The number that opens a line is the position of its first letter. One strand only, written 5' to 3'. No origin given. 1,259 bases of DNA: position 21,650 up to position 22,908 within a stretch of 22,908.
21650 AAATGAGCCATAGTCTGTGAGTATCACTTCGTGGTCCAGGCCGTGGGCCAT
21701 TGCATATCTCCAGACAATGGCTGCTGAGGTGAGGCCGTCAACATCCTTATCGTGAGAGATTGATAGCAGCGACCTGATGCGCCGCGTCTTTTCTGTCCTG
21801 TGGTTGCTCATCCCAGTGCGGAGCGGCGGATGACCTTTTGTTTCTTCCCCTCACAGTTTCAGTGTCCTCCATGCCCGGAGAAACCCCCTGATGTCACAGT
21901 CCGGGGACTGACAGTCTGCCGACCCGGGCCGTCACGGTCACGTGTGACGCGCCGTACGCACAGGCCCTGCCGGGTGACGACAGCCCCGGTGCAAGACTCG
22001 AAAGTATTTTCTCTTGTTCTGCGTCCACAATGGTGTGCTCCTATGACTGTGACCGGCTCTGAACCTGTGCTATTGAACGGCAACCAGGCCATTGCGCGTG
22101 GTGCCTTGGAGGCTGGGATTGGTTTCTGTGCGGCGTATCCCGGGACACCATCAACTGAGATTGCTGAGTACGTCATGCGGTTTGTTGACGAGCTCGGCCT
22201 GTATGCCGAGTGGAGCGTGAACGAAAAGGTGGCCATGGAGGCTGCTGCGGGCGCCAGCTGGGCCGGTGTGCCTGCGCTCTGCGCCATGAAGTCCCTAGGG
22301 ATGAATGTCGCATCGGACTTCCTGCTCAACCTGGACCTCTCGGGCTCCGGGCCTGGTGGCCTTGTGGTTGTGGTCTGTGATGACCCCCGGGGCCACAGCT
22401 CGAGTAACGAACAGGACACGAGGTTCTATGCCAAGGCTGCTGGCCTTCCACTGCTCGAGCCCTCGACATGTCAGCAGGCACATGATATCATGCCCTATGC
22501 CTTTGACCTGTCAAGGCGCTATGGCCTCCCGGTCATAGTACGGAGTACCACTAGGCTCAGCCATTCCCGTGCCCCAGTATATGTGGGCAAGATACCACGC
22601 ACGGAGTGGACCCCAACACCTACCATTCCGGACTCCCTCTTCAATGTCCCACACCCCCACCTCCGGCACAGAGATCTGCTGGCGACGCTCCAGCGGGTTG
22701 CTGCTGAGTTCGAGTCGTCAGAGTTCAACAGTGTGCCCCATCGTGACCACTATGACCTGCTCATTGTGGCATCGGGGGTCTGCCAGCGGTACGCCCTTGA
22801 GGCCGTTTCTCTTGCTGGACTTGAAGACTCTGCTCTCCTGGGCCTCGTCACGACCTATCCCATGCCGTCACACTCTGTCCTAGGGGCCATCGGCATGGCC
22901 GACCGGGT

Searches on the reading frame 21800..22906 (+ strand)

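Call 7: search_protein_families(library=pfam, proteins=[window:21800-22906:+])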
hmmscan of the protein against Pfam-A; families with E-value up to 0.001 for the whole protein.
window:21800-22906:+ (369 aa): 1 family
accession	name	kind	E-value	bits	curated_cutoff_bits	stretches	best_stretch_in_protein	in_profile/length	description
PF01855.24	POR_N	-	2.2e-15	57.5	27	1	101-262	2-167/231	Pyruvate flavodoxin/ferredoxin oxidoreductase, thiamine diP-bdg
